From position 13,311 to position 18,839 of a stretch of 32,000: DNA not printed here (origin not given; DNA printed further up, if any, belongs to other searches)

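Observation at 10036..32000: Large hybrid NRPS-PKS assembly line whose terminal gene is one 5,983-aa protein with 18 recognisable domains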

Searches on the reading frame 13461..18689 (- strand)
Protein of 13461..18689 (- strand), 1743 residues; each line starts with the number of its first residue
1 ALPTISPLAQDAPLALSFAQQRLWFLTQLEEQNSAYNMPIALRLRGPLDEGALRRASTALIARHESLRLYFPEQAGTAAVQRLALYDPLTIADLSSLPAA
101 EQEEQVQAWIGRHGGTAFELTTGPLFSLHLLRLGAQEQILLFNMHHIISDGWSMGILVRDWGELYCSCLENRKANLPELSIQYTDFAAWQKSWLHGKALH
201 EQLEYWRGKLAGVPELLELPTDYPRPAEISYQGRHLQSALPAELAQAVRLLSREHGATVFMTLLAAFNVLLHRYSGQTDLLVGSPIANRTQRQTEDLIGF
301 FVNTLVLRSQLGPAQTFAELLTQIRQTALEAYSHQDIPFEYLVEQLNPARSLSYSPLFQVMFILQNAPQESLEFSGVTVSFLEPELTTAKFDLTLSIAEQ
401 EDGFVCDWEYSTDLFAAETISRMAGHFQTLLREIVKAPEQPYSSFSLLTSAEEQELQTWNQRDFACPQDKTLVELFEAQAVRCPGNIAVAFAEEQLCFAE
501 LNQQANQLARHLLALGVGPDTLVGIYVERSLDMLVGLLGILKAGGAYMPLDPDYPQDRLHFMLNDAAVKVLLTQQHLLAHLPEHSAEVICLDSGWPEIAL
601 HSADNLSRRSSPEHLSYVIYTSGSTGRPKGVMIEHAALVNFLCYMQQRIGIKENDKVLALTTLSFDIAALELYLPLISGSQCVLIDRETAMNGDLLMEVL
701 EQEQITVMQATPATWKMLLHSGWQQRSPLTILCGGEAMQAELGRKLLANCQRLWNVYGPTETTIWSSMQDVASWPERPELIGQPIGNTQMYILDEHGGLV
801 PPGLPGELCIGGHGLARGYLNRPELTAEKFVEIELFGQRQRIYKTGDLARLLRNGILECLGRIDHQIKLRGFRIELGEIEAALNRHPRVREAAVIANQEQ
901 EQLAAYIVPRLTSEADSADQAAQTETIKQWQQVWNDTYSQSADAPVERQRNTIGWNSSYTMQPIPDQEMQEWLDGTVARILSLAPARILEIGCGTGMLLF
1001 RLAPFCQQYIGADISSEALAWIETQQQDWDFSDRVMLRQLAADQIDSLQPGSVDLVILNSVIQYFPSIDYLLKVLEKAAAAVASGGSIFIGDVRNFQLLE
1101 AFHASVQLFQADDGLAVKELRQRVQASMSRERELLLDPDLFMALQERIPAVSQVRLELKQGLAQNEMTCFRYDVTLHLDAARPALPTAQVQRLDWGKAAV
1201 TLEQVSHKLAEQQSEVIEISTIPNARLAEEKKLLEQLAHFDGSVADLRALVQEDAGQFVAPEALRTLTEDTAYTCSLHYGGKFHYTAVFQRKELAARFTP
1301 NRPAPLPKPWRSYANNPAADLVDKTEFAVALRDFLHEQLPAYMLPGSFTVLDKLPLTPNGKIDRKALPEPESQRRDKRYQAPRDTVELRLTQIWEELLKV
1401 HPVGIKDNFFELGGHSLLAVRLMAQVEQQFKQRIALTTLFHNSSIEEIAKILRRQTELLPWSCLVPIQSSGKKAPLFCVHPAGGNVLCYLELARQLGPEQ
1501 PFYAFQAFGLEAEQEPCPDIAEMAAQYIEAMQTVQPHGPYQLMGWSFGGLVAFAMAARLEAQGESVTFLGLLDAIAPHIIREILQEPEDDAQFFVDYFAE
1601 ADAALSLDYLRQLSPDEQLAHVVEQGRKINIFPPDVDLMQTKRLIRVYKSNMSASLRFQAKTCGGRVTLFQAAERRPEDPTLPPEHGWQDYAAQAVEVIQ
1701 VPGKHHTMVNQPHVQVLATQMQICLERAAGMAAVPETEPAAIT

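Call 47: search_protein_families(library=pfam, proteins=[window:13461-18689:-], max_evalue=0.00001)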
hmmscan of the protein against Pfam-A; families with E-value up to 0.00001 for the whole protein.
window:13461-18689:- (1743 aa): 11 families
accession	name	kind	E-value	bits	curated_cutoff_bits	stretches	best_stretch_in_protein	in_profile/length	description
PF00668.25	Condensation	-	1.4e-120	403.5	30.6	1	14-456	5-455/456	Condensation domain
PF00501.34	AMP-binding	-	7.9e-94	315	29.9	1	476-820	1-384/384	AMP-binding enzyme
PF00975.26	Thioesterase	-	2.1e-35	123.4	26.4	1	1475-1711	2-214/226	Thioesterase domain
PF08242.18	Methyltransf_12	-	4.5e-15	56.6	30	1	989-1087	1-97/98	Methyltransferase domain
PF00550.31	PP-binding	-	7.4e-15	55.4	20.8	1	1389-1450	2-65/67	Phosphopantetheine attachment site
PF08241.18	Methyltransf_11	-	6e-12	46.5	21.2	1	989-1090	1-95/95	Methyltransferase domain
PF13193.12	AMP-binding_C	-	8.2e-12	46.3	24.5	1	878-913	1-39/76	AMP-binding enzyme C-terminal domain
PF13649.12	Methyltransf_25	-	4.3e-11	43.8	27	1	988-1086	1-97/97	Methyltransferase domain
PF13847.12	Methyltransf_31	-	5.4e-11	42.8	27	1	987-1098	6-114/145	Methyltransferase domain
PF13489.12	Methyltransf_23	-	8.2e-11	42.3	27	1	971-1100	7-127/164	Methyltransferase domain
PF12697.13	Abhydrolase_6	-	1e-06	30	26.3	1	1477-1714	2-212/217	Alpha/beta hydrolase family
